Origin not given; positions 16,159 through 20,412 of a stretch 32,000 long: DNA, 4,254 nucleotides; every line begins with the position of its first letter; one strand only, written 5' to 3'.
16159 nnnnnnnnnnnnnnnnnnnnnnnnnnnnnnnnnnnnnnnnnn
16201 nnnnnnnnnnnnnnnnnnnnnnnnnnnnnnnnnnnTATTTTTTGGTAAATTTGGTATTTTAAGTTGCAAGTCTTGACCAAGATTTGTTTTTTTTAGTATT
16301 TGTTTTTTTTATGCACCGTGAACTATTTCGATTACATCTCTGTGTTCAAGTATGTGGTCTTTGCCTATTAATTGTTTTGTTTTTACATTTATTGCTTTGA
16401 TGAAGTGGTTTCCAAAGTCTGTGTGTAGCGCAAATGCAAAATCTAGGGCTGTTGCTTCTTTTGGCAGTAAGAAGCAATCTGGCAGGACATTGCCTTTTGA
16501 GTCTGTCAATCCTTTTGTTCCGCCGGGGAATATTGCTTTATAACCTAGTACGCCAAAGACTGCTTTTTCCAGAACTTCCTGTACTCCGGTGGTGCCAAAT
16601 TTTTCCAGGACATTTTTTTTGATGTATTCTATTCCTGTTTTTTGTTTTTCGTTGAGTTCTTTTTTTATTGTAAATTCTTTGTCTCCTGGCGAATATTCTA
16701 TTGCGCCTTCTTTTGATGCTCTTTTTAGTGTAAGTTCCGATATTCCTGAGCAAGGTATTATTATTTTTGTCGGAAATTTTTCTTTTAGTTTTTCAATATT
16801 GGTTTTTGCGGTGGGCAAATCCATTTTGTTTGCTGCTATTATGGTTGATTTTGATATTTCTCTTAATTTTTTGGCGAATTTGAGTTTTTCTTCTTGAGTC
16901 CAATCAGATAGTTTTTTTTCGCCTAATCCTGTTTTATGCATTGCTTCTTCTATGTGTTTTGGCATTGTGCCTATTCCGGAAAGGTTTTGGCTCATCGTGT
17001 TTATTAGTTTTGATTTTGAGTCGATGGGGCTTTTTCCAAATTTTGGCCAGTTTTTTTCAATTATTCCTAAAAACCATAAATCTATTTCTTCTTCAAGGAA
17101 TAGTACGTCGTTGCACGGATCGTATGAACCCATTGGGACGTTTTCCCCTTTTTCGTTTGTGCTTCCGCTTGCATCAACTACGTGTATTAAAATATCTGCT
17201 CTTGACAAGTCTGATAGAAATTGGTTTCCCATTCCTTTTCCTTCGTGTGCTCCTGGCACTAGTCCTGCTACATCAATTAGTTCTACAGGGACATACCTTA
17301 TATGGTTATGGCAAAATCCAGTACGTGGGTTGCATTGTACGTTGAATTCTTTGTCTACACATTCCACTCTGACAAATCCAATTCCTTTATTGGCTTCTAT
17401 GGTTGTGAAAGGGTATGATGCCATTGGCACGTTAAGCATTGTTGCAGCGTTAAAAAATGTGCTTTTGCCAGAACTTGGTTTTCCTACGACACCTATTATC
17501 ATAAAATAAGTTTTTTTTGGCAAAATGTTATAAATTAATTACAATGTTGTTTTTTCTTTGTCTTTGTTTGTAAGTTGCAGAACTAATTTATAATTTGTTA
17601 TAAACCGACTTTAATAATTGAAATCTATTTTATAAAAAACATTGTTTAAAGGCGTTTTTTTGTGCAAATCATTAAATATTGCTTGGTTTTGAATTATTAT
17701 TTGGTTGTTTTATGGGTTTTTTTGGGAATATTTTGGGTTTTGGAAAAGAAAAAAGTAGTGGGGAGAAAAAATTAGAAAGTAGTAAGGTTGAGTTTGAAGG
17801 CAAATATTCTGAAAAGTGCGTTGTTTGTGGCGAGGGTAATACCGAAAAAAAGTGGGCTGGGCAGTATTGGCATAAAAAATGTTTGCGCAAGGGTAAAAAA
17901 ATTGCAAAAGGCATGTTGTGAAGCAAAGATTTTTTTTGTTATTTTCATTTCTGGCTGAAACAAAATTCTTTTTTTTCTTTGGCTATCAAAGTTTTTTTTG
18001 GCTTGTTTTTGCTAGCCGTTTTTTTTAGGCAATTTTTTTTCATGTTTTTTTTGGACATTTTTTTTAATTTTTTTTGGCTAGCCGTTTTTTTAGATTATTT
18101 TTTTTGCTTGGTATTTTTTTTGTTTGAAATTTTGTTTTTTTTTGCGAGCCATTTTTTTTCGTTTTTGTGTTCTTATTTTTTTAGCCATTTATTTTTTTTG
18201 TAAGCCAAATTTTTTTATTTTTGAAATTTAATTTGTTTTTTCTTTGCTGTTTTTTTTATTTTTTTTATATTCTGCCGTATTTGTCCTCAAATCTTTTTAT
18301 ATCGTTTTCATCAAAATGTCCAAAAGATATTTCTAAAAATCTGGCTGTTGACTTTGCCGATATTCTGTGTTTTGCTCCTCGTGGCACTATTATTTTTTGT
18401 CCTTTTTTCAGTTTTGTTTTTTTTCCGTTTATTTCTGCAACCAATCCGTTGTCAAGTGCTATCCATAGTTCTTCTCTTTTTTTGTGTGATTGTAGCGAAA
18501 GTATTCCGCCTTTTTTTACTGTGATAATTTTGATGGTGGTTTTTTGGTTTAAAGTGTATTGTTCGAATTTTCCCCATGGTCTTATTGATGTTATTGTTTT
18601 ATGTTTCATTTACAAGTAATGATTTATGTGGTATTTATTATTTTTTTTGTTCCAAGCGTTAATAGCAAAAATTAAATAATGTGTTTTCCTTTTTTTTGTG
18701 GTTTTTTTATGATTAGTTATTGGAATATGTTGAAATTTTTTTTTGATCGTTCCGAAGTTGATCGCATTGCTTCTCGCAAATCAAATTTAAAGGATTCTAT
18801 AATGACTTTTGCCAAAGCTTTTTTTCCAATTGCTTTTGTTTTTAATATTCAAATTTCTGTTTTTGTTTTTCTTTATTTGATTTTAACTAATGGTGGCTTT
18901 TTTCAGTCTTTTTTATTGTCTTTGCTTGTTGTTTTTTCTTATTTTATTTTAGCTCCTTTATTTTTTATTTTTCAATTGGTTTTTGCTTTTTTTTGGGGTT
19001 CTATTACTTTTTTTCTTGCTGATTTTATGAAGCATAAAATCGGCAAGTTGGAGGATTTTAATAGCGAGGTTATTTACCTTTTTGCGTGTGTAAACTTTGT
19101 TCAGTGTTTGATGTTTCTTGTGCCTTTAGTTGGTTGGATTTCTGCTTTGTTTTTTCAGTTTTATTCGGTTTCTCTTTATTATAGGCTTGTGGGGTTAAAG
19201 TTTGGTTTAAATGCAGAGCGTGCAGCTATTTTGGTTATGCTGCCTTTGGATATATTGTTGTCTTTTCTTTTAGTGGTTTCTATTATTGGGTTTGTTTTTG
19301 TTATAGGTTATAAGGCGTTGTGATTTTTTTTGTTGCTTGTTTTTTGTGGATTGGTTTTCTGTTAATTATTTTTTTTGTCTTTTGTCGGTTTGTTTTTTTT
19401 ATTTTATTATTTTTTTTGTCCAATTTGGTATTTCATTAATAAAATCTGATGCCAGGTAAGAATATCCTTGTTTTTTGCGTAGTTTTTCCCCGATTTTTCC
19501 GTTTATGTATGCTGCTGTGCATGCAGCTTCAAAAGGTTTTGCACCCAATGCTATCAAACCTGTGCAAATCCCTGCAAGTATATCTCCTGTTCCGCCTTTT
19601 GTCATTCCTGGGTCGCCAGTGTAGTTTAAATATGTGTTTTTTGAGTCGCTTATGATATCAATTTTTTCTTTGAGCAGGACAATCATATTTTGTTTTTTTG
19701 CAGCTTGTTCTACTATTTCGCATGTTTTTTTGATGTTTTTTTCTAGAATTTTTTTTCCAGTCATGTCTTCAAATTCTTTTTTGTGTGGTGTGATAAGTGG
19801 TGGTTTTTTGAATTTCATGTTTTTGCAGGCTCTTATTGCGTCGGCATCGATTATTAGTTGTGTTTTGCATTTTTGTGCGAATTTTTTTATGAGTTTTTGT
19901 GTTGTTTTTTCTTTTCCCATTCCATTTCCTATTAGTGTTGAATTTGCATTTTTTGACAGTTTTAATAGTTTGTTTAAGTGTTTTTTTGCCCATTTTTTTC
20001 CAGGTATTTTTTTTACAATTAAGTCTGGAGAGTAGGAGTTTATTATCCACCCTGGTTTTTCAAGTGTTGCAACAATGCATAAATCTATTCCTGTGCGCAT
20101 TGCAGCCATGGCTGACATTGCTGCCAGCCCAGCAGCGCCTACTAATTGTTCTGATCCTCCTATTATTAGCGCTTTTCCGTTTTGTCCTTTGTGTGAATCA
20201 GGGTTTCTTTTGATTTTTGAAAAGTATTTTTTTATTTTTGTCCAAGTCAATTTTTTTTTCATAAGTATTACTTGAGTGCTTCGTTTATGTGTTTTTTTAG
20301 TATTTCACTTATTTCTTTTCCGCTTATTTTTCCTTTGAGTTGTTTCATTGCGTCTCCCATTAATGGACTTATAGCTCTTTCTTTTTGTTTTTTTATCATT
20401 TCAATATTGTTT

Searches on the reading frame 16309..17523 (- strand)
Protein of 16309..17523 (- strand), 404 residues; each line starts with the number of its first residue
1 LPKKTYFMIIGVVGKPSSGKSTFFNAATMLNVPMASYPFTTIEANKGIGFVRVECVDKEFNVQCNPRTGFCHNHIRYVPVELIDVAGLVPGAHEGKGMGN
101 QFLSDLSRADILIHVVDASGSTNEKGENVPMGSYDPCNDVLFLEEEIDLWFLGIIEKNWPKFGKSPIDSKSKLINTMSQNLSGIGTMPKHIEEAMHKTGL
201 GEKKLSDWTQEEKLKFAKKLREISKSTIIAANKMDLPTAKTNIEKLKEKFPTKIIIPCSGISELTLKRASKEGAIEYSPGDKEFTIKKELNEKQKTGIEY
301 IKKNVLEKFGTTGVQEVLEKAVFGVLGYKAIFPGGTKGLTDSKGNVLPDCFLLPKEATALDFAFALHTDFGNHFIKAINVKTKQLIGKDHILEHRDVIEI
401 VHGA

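Call 12: search_protein_families(library=pfam, proteins=[window:16309-17523:-])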
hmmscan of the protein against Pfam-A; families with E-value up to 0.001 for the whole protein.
window:16309-17523:- (404 aa): 5 families
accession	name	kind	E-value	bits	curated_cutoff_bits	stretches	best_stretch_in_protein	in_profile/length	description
PF08438.16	YGR210-like_G4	-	5.8e-35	120.4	24.7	1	230-333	1-105/108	Obg-like GTPase YGR210-like, G4 motif-containing domain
PF01926.29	MMR_HSR1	-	4.9e-17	62.5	21.9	1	10-121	2-89/113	50S ribosome-binding GTPase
PF02824.27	TGS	-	4.8e-11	43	22.2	1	346-401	4-59/60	TGS domain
PF02421.24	FeoB_N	-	5.9e-08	32.8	27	1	10-48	3-41/156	Ferrous iron transport protein B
PF00350.29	Dynamin_N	-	0.00046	20.7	27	0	10-31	1-22/168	Dynamin family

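Call 68: find_homologous_proteins(query=window:16309-17523:-, max_evalue=1e-100)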
Query window:16309-17523:- (404 aa): 6320 proteins with E <= 1e-100 among 8000 candidates; the best 120 are listed.
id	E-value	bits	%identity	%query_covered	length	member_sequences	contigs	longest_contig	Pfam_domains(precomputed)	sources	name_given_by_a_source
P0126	1.2e-255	866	96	98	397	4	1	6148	PF02824.28,PF01926.30,PF08438.17,PF02421.25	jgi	jgi:hypothetical protein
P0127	2.8e-211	720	79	98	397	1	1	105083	PF02824.28,PF01926.30,PF08438.17,PF02421.25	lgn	-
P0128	5.7e-207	706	77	98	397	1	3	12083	PF02824.28,PF01926.30,PF08438.17,PF02421.25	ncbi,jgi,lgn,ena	-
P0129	3.0e-205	700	77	98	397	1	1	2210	PF02824.28,PF01926.30,PF08438.17,PF02421.25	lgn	-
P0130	1.1e-204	698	76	98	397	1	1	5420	PF02824.28,PF01926.30,PF08438.17,PF02421.25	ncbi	-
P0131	1.1e-203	695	76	98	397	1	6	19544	PF02824.28,PF01926.30,PF08438.17,PF02421.25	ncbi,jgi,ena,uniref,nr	ncbi:MAG TPA: redox-regulated ATPase YchF [Candidatus Diapherotrites archaeon]|uniref:Redox-regulate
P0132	3.9e-203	693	76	98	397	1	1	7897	PF02824.28,PF01926.30,PF08438.17,PF02421.25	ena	-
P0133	3.6e-201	687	75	98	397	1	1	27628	PF02824.28,PF01926.30,PF08438.17,PF02421.25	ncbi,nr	ncbi:Ribosome-binding ATPase YchF [uncultured archaeon]|nr:Ribosome-binding ATPase YchF [uncultured 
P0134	2.3e-200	684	75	98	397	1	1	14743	PF02824.28,PF01926.30,PF08438.17,PF02421.25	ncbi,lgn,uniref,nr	ncbi:MAG: redox-regulated ATPase YchF [Candidatus Diapherotrites archaeon]|uniref:Redox-regulated AT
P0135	2.2e-199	681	75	98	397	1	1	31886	PF02824.28,PF01926.30,PF08438.17,PF02421.25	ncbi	-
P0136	5.7e-199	679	74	98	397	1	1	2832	PF02824.28,PF01926.30,PF08438.17,PF02421.25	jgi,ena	-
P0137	6.7e-199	679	76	98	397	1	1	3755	PF02824.28,PF01926.30,PF08438.17,PF02421.25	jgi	-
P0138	2.0e-198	677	75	98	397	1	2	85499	PF02824.28,PF01926.30,PF08438.17,PF02421.25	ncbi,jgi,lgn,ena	-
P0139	6.2e-198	676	74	98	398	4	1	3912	PF02824.28,PF01926.30,PF08438.17,PF02421.25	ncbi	ncbi:MAG: redox-regulated ATPase YchF [Candidatus Diapherotrites archaeon]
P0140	1.2e-197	675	73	98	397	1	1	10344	PF02824.28,PF01926.30,PF08438.17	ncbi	-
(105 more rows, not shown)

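Call 69: find_encoding_contigs(protein=P0126, flank=10000, max_places=4)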
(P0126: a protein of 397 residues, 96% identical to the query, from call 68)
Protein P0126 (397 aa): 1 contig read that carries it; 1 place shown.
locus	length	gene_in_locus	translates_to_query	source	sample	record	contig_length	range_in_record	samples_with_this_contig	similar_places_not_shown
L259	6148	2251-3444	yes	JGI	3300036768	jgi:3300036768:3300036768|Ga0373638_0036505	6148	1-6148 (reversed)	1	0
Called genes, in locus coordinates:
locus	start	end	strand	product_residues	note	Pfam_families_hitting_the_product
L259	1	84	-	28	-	?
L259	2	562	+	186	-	?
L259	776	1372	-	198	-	-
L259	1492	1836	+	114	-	PF01050:MannoseP_isomer, PF07883:Cupin_2 (weak)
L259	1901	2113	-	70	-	-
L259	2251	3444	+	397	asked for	PF01926:MMR_HSR1, PF02421:FeoB_N (faint), PF08438:YGR210-like_G4, PF02824:TGS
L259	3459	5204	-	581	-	PF03169:OPT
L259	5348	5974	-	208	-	-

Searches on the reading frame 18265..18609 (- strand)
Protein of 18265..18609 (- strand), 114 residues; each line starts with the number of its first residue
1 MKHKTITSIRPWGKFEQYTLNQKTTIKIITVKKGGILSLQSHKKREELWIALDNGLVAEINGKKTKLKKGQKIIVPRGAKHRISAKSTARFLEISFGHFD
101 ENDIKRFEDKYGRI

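Call 12: search_protein_families(library=pfam, proteins=[window:18265-18609:-])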
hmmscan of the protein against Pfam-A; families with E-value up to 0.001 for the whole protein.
window:18265-18609:- (114 aa): 2 families
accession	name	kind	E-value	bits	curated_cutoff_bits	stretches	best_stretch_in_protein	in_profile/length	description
PF01050.24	MannoseP_isomer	-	6.1e-17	62.3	23.6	1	7-109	11-116/116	Mannose-6-phosphate isomerase C-terminal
PF07883.17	Cupin_2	-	3.2e-07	30.4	27.2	1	28-94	2-69/70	Cupin domain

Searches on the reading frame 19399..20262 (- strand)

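Call 11: search_protein_families(library=pfam, proteins=[window:19399-20262:-])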
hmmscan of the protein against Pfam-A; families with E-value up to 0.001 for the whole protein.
window:19399-20262:- (287 aa): 3 families
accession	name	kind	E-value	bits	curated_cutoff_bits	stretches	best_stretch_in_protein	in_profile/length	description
PF01256.23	Carb_kinase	-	1.3e-50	172.5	27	1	31-279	1-241/242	NAD(P)H-hydrate dehydratase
PF02110.20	HK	-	7.1e-08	32.6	27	1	179-278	139-241/247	Hydroxyethylthiazole kinase family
PF08543.17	Phos_pyr_kin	-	1.4e-05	25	27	1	135-267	101-242/246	Phosphomethylpyrimidine kinase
